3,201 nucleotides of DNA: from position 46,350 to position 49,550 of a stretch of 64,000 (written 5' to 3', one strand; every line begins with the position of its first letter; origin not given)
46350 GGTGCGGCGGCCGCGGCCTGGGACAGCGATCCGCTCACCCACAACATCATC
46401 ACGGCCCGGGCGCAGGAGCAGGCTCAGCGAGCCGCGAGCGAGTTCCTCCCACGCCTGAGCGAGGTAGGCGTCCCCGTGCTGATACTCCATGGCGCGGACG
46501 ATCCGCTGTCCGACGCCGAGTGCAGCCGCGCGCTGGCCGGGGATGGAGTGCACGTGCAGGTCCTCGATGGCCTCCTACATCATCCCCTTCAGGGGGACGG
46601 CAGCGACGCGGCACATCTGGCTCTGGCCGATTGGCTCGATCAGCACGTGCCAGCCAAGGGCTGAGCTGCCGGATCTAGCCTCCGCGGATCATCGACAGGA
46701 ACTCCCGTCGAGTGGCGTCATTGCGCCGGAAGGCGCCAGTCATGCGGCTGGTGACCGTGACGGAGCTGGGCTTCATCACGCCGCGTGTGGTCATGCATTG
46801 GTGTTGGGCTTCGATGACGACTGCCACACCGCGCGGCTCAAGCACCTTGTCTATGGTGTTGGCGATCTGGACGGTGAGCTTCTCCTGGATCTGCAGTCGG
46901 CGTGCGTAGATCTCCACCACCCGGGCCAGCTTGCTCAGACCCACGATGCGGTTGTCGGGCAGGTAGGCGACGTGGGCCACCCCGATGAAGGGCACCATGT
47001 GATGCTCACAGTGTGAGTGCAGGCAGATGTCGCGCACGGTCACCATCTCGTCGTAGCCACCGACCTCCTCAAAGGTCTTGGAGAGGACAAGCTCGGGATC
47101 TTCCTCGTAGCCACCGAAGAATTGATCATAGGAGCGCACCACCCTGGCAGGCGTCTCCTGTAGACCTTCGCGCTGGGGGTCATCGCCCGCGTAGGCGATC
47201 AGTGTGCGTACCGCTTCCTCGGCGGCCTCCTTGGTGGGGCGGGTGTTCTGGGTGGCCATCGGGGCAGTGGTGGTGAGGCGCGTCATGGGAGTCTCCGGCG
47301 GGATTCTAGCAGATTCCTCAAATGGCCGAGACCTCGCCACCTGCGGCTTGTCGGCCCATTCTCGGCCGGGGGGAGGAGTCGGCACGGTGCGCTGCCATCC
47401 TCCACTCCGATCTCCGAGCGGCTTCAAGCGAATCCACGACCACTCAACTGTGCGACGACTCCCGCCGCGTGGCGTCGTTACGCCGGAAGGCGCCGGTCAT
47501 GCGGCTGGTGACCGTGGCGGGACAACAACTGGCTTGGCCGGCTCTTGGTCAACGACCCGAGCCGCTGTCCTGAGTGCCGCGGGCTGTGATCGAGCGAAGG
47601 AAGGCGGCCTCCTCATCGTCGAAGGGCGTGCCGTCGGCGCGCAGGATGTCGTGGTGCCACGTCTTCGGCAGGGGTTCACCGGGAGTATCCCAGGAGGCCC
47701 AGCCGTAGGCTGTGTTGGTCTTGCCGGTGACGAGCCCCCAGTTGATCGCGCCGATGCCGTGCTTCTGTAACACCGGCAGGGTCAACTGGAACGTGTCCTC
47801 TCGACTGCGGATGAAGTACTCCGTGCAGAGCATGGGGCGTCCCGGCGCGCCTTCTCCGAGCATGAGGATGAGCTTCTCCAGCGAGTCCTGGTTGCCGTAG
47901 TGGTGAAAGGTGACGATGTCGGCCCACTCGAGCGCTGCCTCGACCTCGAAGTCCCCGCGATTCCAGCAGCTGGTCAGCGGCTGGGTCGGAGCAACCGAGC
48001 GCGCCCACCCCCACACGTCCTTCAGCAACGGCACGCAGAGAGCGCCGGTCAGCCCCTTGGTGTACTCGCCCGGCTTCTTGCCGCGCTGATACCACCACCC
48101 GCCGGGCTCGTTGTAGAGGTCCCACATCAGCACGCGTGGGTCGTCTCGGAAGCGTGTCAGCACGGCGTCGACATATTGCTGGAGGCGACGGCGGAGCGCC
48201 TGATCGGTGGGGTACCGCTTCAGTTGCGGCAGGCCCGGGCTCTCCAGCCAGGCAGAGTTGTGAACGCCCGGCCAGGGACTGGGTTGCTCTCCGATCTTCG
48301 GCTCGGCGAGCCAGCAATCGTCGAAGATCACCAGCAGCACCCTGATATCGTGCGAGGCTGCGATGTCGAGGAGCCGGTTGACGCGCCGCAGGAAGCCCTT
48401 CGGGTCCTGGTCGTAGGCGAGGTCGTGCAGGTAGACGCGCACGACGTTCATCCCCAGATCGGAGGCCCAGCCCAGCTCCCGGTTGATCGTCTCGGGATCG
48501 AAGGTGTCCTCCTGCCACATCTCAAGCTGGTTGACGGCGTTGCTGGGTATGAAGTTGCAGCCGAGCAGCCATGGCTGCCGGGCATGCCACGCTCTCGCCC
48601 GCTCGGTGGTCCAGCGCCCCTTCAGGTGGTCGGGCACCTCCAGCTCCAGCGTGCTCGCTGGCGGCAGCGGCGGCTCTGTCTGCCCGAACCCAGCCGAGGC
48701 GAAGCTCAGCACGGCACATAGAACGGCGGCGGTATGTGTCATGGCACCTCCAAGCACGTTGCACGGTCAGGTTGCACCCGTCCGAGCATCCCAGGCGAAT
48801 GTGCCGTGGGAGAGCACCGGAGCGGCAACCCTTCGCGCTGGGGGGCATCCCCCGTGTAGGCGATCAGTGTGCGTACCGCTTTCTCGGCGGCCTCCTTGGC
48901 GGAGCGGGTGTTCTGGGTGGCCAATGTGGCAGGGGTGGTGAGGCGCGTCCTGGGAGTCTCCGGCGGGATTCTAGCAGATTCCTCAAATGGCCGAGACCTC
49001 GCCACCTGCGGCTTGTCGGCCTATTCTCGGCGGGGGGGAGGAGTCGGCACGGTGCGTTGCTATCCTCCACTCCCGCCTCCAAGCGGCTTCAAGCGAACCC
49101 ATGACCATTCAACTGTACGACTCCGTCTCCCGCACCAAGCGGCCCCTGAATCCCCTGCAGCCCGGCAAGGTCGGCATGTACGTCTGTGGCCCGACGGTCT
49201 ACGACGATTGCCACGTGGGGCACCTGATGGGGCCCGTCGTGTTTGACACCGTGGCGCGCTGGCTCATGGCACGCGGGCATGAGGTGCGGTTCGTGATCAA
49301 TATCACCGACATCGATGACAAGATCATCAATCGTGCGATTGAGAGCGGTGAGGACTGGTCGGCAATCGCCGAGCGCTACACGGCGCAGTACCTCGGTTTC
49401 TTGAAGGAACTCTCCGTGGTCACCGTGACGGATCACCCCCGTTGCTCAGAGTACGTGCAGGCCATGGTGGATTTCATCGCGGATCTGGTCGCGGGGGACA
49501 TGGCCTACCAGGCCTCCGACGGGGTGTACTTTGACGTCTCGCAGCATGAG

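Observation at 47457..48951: GH5-like hydrolase gene replaces the interior of a second folE copy, placing it behind a duplicated folE promoter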

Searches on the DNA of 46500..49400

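Call 66: search_rna_families(source=window, start=46500, end=49400, threshold=evalue, max_evalue=1)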
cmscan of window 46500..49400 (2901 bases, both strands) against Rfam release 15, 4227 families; matches with E-value up to 1: 0.
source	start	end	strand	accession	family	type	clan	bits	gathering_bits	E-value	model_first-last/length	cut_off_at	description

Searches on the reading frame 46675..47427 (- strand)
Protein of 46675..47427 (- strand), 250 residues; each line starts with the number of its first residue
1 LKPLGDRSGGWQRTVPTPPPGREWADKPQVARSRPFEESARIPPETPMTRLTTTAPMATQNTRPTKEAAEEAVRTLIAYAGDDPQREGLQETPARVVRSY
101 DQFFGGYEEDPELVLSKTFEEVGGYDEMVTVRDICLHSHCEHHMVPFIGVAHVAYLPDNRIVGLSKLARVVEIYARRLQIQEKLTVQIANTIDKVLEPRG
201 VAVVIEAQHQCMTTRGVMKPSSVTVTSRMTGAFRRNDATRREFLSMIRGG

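Call 4: search_protein_families(library=pfam, proteins=[window:46675-47427:-])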
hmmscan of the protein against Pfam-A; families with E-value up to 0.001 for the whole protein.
window:46675-47427:- (250 aa): 1 family
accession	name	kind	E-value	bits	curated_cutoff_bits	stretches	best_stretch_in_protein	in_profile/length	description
PF01227.27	GTP_cyclohydroI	-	2e-75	252.6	27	1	70-248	2-179/179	GTP cyclohydrolase I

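Call 52: find_encoding_contigs(protein=window:46675-47286:-, flank=3500, max_places=10)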
Protein window:46675-47286:- (203 aa): 12 contigs read that carry it; 10 places shown.
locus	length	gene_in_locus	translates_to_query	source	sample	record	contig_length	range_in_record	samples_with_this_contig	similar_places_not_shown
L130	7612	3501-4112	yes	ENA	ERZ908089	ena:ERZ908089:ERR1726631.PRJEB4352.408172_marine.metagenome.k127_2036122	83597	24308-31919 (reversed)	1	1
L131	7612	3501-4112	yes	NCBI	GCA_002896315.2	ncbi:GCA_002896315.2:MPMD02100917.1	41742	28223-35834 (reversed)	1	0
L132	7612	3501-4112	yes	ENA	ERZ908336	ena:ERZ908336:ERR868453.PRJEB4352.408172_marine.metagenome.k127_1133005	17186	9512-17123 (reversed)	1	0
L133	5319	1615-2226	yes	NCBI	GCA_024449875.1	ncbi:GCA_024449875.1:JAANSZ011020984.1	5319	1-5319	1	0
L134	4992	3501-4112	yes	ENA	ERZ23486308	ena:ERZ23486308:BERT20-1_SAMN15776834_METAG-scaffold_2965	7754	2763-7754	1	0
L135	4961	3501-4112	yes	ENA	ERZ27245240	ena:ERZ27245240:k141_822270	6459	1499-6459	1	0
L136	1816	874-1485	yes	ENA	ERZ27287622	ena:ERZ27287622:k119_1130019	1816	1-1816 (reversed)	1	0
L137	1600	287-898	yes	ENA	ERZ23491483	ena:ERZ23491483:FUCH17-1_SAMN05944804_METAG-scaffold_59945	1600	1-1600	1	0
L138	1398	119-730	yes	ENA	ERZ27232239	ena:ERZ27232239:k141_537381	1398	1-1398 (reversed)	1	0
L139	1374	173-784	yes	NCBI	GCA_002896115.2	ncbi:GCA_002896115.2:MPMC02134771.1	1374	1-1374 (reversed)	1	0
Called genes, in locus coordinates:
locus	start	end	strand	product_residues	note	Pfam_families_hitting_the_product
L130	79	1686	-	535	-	PF01406:tRNA-synt_1e, PF09334:tRNA-synt_1g (faint), PF09190:DALR_2, PF23493:CysS_C (faint)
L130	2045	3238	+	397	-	PF00150:Cellulase (weak)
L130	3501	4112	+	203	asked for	PF01227:GTP_cyclohydroI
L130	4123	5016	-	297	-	PF12146:Hydrolase_4, PF00561:Abhydrolase_1, PF12697:Abhydrolase_6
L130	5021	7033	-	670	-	PF13646:HEAT_2 (faint), PF00092:VWA (faint), PF13519:VWA_2 (faint), PF13768:VWA_3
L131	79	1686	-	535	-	PF01406:tRNA-synt_1e, PF09334:tRNA-synt_1g (faint), PF09190:DALR_2, PF23493:CysS_C (faint)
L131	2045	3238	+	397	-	PF00150:Cellulase (weak)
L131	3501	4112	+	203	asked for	PF01227:GTP_cyclohydroI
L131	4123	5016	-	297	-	PF12146:Hydrolase_4, PF00561:Abhydrolase_1, PF12697:Abhydrolase_6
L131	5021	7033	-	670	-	PF13646:HEAT_2 (faint), PF00092:VWA (faint), PF13519:VWA_2 (faint), PF13768:VWA_3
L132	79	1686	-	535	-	PF01406:tRNA-synt_1e, PF09334:tRNA-synt_1g (faint), PF09190:DALR_2, PF23493:CysS_C (faint)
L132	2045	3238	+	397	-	PF00150:Cellulase (weak)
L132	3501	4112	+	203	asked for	PF01227:GTP_cyclohydroI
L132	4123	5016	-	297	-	PF12146:Hydrolase_4, PF00561:Abhydrolase_1, PF12697:Abhydrolase_6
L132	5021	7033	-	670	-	PF13646:HEAT_2 (faint), PF00092:VWA (faint), PF13519:VWA_2 (faint), PF13768:VWA_3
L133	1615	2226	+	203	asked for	PF01227:GTP_cyclohydroI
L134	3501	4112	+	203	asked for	PF01227:GTP_cyclohydroI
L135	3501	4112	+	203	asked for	PF01227:GTP_cyclohydroI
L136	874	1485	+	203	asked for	PF01227:GTP_cyclohydroI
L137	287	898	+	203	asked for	PF01227:GTP_cyclohydroI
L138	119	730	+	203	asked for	PF01227:GTP_cyclohydroI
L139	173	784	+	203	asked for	PF01227:GTP_cyclohydroI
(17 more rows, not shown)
